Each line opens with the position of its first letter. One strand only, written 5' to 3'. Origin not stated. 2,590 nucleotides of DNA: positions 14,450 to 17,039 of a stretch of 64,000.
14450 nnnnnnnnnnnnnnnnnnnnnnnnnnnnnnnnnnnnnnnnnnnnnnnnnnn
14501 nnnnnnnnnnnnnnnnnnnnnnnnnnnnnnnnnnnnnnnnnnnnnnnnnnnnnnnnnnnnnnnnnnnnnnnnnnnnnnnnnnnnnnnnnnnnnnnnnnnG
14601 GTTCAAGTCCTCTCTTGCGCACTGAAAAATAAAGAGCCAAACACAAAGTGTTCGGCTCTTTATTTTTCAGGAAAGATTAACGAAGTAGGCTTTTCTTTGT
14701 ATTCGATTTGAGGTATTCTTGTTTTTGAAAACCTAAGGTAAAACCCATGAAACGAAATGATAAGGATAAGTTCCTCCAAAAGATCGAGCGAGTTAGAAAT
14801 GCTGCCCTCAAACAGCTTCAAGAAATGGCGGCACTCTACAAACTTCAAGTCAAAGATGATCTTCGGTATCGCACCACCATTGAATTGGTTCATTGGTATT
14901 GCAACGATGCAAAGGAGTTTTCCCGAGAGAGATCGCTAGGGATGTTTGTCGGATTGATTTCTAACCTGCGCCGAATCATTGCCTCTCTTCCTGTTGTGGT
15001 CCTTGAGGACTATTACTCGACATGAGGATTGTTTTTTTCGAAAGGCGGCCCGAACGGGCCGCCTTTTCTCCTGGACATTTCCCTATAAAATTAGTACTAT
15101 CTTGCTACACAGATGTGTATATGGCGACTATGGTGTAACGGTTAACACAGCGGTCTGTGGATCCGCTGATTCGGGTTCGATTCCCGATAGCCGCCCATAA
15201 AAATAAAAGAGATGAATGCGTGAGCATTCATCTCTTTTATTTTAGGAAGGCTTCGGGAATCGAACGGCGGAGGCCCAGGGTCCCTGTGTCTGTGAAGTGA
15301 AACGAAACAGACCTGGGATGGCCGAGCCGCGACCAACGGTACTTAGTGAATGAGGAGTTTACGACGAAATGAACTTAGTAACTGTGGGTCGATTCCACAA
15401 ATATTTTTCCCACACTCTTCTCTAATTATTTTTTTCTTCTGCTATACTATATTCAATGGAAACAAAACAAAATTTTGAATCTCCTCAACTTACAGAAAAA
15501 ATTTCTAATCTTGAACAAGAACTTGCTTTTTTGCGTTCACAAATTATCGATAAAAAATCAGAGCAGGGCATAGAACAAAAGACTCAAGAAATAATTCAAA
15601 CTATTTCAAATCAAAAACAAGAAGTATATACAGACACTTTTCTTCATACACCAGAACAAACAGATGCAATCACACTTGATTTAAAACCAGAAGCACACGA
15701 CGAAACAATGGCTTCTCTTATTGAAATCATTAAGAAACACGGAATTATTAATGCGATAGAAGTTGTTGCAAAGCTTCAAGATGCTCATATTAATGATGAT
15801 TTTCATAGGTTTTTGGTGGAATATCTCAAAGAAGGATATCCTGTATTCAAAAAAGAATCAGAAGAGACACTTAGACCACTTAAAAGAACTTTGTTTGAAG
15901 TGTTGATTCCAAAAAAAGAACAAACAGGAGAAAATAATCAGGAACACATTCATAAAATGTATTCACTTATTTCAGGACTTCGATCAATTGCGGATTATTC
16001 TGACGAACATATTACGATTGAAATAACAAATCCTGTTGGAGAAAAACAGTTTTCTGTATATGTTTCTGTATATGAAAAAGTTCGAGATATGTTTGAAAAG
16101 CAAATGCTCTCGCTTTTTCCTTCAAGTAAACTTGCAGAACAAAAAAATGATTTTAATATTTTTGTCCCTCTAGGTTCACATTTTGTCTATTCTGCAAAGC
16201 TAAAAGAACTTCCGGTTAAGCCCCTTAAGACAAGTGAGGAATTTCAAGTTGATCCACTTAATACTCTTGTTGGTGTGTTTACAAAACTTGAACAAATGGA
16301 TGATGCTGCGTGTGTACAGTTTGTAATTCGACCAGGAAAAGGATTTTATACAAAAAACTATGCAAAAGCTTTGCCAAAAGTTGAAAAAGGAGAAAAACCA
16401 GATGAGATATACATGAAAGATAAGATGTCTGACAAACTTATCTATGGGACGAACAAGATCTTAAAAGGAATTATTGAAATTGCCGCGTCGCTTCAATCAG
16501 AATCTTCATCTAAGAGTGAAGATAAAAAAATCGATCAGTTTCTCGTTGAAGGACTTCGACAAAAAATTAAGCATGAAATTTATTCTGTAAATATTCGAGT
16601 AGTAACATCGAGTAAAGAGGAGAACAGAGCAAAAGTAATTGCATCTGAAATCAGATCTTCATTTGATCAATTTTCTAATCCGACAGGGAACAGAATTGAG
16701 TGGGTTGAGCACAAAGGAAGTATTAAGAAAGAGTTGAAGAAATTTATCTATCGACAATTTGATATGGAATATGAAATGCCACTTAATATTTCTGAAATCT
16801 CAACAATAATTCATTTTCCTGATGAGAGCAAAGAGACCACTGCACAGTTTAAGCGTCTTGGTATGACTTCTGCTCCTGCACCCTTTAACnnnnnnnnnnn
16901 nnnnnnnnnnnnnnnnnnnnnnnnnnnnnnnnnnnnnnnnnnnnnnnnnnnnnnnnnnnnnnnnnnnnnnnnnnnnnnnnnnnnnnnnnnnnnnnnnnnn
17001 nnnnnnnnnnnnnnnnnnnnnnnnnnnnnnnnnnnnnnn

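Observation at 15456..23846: VirB4/HerA-like 912-aa ATPase immediately after tRNA-His, followed by RRM protein, a 983-aa Cys-rich surface protein, a polytopic membrane protein and a SIMPL protein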

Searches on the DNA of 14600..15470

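Call 31: search_rna_families(source=window, start=14600, end=15470, threshold=evalue, max_evalue=1)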
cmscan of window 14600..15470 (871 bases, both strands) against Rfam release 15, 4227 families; matches with E-value up to 1: 9.
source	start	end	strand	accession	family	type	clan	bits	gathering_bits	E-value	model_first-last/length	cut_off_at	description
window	15124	15195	+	RF00005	tRNA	Gene; tRNA;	CL00001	58.7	29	5.4e-12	1-71/71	no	tRNA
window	14624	14668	-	RF03940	MIR9563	Gene; miRNA;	-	25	90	0.031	1-127/127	no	MIR9563 microRNA precursor family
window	14625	14667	-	RF04134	MIR7504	Gene; miRNA;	-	23.8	83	0.14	1-124/124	no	MIR7504 microRNA precursor family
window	14624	14668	+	RF03940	MIR9563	Gene; miRNA;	-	21.6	90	0.24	1-127/127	no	MIR9563 microRNA precursor family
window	14628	14681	-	RF02901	AaHKsRNA41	Gene; sRNA;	-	21.4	97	0.016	1-187/187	no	Aggregatibacter sRNA 41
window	14625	14702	-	RF01485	rli61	Cis-reg;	-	21.3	50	0.33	1-106/106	no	Listeria sRNA rli61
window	15124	15196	-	RF04354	Plastid-ycf2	Cis-reg;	-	20.6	65.7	0.18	1-75/75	no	Plastid-ycf2 5UTR RNA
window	14611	14676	-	RF03743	MIR7696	Gene; miRNA;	-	20.2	83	0.6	1-88/88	no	MIR7696 microRNA precursor family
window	14621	14680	-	RF02436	SpF43_sRNA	Gene; sRNA;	-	18.7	70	0.9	1-99/99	no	Streptococcus sRNA SpF43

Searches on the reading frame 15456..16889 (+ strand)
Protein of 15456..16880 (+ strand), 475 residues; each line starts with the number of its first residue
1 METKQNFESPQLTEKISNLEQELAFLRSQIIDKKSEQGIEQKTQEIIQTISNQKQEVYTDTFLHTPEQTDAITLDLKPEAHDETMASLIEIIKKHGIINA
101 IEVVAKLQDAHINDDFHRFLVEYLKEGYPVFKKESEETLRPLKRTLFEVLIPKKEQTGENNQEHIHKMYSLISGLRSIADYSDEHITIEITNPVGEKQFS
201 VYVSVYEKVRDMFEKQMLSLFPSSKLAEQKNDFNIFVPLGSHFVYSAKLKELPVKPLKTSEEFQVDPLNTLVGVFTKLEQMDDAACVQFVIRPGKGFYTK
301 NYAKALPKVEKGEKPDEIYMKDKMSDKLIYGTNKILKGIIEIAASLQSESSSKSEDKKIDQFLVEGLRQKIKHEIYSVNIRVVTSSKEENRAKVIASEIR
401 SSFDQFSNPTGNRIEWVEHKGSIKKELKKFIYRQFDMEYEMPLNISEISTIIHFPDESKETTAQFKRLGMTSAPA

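Call 34: search_protein_representatives(protein=window:15456-16880:+)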
Query: 475 residues. Proteins with E-value up to 0.001 (for the whole library): 678; up to 1e-10: 283; up to 1e-30: 77. The best 150 are listed.
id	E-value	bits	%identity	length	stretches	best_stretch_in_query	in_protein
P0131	2.9e-76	273.5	36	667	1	14-475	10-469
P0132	8.4e-72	258.8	34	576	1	13-475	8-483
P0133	1.4e-68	248.2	34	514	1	17-474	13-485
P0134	3.8e-68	246.8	34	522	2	67-475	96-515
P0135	9.2e-68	245.5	36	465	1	7-455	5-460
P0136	3.0e-64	233.9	32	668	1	8-471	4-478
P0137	4.4e-64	233.4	36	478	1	14-458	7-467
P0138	1.7e-62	228.2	34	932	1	13-468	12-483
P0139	1.0e-60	222.3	35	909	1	14-475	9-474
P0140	1.2e-60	222.1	32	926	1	7-475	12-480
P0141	2.2e-60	221.2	34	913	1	65-473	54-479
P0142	3.1e-59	217.4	34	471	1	15-459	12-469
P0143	8.6e-59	216.0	35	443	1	12-428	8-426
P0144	8.9e-59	215.9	33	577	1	9-474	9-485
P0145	9.3e-58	212.5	33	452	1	75-475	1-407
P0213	5.4e-27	111.2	25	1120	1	12-455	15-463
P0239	1.7e-21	93.0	28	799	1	140-461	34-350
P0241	2.5e-21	92.5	29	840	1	179-474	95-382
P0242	4.5e-21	91.7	26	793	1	146-468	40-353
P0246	1.5e-20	89.9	30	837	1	165-469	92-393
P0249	3.8e-20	88.6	26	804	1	145-459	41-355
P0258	2.4e-19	86.0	24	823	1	81-463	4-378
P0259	2.6e-19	85.9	26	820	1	162-461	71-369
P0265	1.1e-18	83.8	28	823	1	185-457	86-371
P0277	1.3e-17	80.3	25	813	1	199-469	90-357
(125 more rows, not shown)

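Call 55: list_cluster_members(proteins=[P0239, P0241, P0242, P0246, P0249, P0258, P0259, P0265, P0277, P0213])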
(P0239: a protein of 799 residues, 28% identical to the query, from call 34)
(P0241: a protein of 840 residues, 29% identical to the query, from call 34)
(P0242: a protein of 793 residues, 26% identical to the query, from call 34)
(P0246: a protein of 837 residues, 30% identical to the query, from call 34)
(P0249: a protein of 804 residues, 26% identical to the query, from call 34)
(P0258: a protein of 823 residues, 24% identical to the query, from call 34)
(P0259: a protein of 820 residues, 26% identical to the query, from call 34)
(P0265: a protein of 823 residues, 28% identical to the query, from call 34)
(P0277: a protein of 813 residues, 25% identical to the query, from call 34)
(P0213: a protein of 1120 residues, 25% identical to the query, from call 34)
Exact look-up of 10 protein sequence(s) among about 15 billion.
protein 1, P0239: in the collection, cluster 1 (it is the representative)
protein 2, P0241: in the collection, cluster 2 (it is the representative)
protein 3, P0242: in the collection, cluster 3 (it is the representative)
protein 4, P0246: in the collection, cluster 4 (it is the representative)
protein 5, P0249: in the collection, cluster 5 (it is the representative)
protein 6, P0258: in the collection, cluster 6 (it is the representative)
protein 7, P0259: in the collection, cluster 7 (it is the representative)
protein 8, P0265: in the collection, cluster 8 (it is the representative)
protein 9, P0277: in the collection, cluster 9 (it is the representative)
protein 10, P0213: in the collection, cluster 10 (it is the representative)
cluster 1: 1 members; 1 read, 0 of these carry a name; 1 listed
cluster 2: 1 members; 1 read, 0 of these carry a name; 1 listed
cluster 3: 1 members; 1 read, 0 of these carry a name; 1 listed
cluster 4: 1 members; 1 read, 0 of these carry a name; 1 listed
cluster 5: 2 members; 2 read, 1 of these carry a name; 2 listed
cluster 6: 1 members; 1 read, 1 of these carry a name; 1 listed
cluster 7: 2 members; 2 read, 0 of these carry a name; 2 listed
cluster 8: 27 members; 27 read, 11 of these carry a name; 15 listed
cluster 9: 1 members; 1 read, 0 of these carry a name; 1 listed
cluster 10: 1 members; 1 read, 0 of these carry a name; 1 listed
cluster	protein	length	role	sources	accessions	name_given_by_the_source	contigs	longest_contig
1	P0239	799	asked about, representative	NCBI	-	-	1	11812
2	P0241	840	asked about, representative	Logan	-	-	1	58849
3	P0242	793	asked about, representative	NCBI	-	-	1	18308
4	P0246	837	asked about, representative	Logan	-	-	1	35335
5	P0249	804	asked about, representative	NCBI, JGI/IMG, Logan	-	type IV secretory pathway TraG/TraD family ATPase VirD4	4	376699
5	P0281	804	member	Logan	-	-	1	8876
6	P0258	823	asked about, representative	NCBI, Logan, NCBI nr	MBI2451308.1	MAG: type IV secretion system DNA-binding domain-containing protein [Parcubacteria group ... | type IV secretion system DNA-binding domain-containing protein [Parcubacteria group ...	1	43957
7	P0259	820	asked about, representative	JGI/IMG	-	-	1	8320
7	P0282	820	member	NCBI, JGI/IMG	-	-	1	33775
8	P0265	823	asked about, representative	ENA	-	-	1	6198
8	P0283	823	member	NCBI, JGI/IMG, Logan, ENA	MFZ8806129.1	MAG: type IV secretion system DNA-binding domain-containing protein [Minisyncoccia ... | hypothetical protein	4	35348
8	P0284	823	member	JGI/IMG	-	hypothetical protein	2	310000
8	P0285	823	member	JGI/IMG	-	hypothetical protein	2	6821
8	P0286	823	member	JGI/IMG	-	hypothetical protein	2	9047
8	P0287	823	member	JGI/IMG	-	hypothetical protein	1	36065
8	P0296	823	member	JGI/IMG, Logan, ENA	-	-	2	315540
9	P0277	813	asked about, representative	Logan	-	-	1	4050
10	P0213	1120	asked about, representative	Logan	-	-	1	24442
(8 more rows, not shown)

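Call 91: predict_structure(alignment_id=A3)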
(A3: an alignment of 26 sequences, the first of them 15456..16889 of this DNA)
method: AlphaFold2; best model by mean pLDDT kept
length: 478 residues; sequences in the alignment: 26
mean_pLDDT: 79.7   pTM: 0.66
mean pLDDT of the five models: 79.7, 79.0, 77.7, 76.0, 75.8
residues with pLDDT >= 90: 168; 70-90: 203; 50-70: 60; < 50: 47
segments of 3 or more residues with pLDDT < 50: 1-10, 155-157, 347-355, 458-478
pLDDT, mean of each block of 10 residues (from residue 1): 35 74 83 63 80 85 86 76 83 87 86 86 74 65 88 57 83 76 83 85 91 91 88 89 96 93 87 85 92 87 92 84 62 53 46 58 92 94 96 96 94 95 92 92 95 69 38 36
secondary structure, 60 per line:
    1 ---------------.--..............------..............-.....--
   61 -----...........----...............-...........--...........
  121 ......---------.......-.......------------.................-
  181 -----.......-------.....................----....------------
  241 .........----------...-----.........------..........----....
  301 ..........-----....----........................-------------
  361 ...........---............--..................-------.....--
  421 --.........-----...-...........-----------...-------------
elements in order: H19-32 H39-52 H54-57 H66-76 H81-95 H97-107 H110-126 H136-142 E144-150 H163-179 E186-192 E200-206 H207-220 E225-228 E241-249 H268-276 E283-292 H297-310 H316-319 H324-347 H361-371 E375-386 H389-406 E414-418 H423-431 E441-444 H445-451

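Call 112: fold_search(model_id=the predicted structure, library=pdb)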
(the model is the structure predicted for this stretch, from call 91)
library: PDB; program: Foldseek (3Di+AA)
matches with E <= 10: 696; with E <= 0.001: 9
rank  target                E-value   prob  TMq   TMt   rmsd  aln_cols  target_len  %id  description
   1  7o42_A                1.4e-05  1.00  0.34  0.19   7.8       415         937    8  TrwK/VirB4unbound trimer of dimers complex (with Hcp1) from the R388 type IV secretion system determined by cryo-EM. (released 2022-06-22)
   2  7o42_E                3.6e-05  1.00  0.35  0.20   7.8       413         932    8  TrwK/VirB4unbound trimer of dimers complex (with Hcp1) from the R388 type IV secretion system determined by cryo-EM. (released 2022-06-22)
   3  7o41_B                5.5e-05  1.00  0.33  0.24   8.8       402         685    7  Hexameric composite model of the Inner Membrane Complex (IMC) with the Arches from the fully-assembled R388 type IV se (released 2022-06-22)
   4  7o43_A                5.5e-05  1.00  0.32  0.21   8.4       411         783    8  TrwK/VirB4unbound dimer complex from R388 type IV secretion system determined by cryo-EM. (released 2022-06-22)
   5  8rtd_h                5.8e-05  1.00  0.37  0.38   7.7       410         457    8  Stalk-Arches-IMC structure from the fully-assembled R388 type IV secretion system determined by cryo-EM. (released 2024-06-19)
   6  8rtd_V                1.8e-04  1.00  0.34  0.25   8.1       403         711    8  Stalk-Arches-IMC structure from the fully-assembled R388 type IV secretion system determined by cryo-EM. (released 2024-06-19)
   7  8rtb_B                1.9e-04  1.00  0.35  0.26   8.0       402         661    7  Extended inner membrane complex (IMC) protomer structure (TrwM/VirB3-TrwK/VirB4-TrwI/VirB6-TrwG/VirB8-TrwE/VirB10) fro (released 2024-06-19)
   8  8rtd_g                1.9e-04  1.00  0.28  0.19  11.0       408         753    9  Stalk-Arches-IMC structure from the fully-assembled R388 type IV secretion system determined by cryo-EM. (released 2024-06-19)
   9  8rtd_P                2.9e-04  1.00  0.35  0.23   7.9       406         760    8  Stalk-Arches-IMC structure from the fully-assembled R388 type IV secretion system determined by cryo-EM. (released 2024-06-19)
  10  6jqh_B                6.6e-03  0.96  0.23  0.22  10.8       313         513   10  Crystal structure of MaDA (released 2020-04-08)
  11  7ylo_A                9.0e-03  0.38  0.15  0.21  21.7       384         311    8  Conversion of indole-3-acetic acid into indole-3-aldehyde in bacteria Metabolic network of tryptophan around the indol (released 2023-07-05)
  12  7o41_A                1.2e-02  0.98  0.33  0.22  10.0       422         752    8  Hexameric composite model of the Inner Membrane Complex (IMC) with the Arches from the fully-assembled R388 type IV se (released 2022-06-22)
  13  6jqh_A                1.6e-02  0.91  0.23  0.22  11.1       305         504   11  Crystal structure of MaDA (released 2020-04-08)
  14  2bvf_A                2.2e-02  0.96  0.23  0.25   9.8       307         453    7  Crystal structure of 6-hydoxy-D-nicotine oxidase from Arthrobacter nicotinovorans. Crystal Form 3 (P1) (released 2005-08-17)
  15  5loq_B                2.4e-02  0.60  0.15  0.27  20.9       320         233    9  Structure of coproheme bound HemQ from Listeria monocytogenes (released 2016-10-26)
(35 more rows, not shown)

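Call 114: find_encoding_contigs(protein=P0249, flank=10000, max_places=1)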
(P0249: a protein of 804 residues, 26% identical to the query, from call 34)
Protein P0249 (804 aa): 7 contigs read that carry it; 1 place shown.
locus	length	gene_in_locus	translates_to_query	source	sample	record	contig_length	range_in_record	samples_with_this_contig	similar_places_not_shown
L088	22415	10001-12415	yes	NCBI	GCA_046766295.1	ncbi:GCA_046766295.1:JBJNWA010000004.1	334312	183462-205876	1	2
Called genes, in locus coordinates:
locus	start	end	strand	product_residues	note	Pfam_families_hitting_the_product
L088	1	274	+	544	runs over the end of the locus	PF00512:HisKA, PF02518:HATPase_c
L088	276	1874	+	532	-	PF00005:ABC_tran, PF13175:AAA_15 (faint), PF13476:AAA_23 (faint), PF13555:AAA_29 (faint), PF20703:nSTAND1 (faint), PF01926:MMR_HSR1 (faint), PF13304:AAA_21 (weak), PF00005:ABC_tran, +1 more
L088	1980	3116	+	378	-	PF13439:Glyco_transf_4, PF13579:Glyco_trans_4_4, PF20706:GT4-conflict, PF00534:Glycos_transf_1, PF13692:Glyco_trans_1_4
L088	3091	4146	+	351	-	PF03816:LytR_cpsA_psr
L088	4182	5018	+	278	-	PF00535:Glycos_transf_2, PF13641:Glyco_tranf_2_3, PF13632:Glyco_trans_2_3 (faint)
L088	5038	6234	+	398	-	PF22694:CtpB_N-like, PF00595:PDZ, PF13180:PDZ_2, PF17820:PDZ_6, PF03572:Peptidase_S41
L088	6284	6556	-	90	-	PF01016:Ribosomal_L27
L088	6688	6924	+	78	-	-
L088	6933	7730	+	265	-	PF08478:POTRA_1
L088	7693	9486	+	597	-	-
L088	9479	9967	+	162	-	-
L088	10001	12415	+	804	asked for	PF26449:DUF8128, PF02534:T4SS-DNA_transf (faint), PF01935:DUF87, PF10412:TrwB_AAD_bind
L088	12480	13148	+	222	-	-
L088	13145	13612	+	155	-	-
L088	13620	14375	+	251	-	-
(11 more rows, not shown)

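Call 117: find_encoding_contigs(protein=P0296, flank=8000, max_places=1)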
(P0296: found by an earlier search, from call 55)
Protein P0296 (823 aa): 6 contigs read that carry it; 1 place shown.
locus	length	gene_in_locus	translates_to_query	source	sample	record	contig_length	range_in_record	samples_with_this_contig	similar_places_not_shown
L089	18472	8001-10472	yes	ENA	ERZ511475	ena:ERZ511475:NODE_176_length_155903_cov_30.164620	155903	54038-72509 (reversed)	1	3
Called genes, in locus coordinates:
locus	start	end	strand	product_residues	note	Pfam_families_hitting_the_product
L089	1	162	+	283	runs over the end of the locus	PF03462:PCRF, PF00472:RF-1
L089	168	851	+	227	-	PF02463:SMC_N (faint), PF00005:ABC_tran, PF13304:AAA_21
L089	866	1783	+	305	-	PF18075:FtsX_ECD, PF02687:FtsX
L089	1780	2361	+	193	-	PF00334:NDK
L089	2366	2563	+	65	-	PF01783:Ribosomal_L32p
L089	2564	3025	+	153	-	PF01029:NusB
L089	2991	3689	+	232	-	PF14622:Ribonucleas_3_3, PF22935:RM44_endonuclase (faint), PF00636:Ribonuclease_3, PF00035:dsrm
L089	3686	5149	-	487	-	PF01743:PolyA_pol, PF12627:PolyA_pol_RNAbd, PF01966:HD, PF13735:tRNA_NucTran2_2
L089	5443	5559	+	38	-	-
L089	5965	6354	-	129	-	-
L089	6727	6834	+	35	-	-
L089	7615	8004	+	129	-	-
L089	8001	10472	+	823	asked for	PF26449:DUF8128, PF01935:DUF87 (weak), PF02534:T4SS-DNA_transf (faint), PF10412:TrwB_AAD_bind (weak), PF13401:AAA_22 (faint)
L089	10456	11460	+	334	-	PF02646:RmuC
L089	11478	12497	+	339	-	PF00044:Gp_dh_N, PF02800:Gp_dh_C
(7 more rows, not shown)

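Call 118: find_encoding_contigs(protein=P0241, flank=8000, max_places=1)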
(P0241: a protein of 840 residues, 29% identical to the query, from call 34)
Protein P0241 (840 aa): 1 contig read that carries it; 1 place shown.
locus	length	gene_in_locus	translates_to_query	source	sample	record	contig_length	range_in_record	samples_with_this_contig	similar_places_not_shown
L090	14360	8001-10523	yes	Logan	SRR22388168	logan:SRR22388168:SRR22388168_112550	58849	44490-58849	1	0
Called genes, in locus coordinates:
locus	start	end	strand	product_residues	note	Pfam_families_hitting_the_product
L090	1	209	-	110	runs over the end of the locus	-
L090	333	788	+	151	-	PF03449:GreA_GreB_N, PF01272:GreA_GreB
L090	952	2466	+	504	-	PF01336:tRNA_anti-codon, PF00152:tRNA-synt_2, PF01409:tRNA-synt_2d (faint)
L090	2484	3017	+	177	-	PF00293:NUDIX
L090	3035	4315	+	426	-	PF02403:Seryl_tRNA_N, PF00587:tRNA-synt_2b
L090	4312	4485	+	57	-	PF18917:LiaI-LiaF-like_TM1, PF22570:LiaF-TM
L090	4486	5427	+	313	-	PF08478:POTRA_1 (weak)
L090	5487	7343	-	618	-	PF02366:PMT, PF13231:PMT_2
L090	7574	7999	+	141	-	-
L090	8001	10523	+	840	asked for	PF26449:DUF8128, PF01935:DUF87, PF02534:T4SS-DNA_transf, PF10412:TrwB_AAD_bind (weak), PF12696:TraG-D_C (weak)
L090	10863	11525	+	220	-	-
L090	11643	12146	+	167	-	PF04138:GtrA_DPMS_TM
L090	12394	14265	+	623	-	PF05496:RuvB_N (faint), PF13177:DNA_pol3_delta2, PF13245:AAA_19 (faint), PF00004:AAA, PF07728:AAA_5 (faint), PF13401:AAA_22 (weak), PF22608:DNAX_ATPase_lid, PF12169:DNA_pol3_gamma3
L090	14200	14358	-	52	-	?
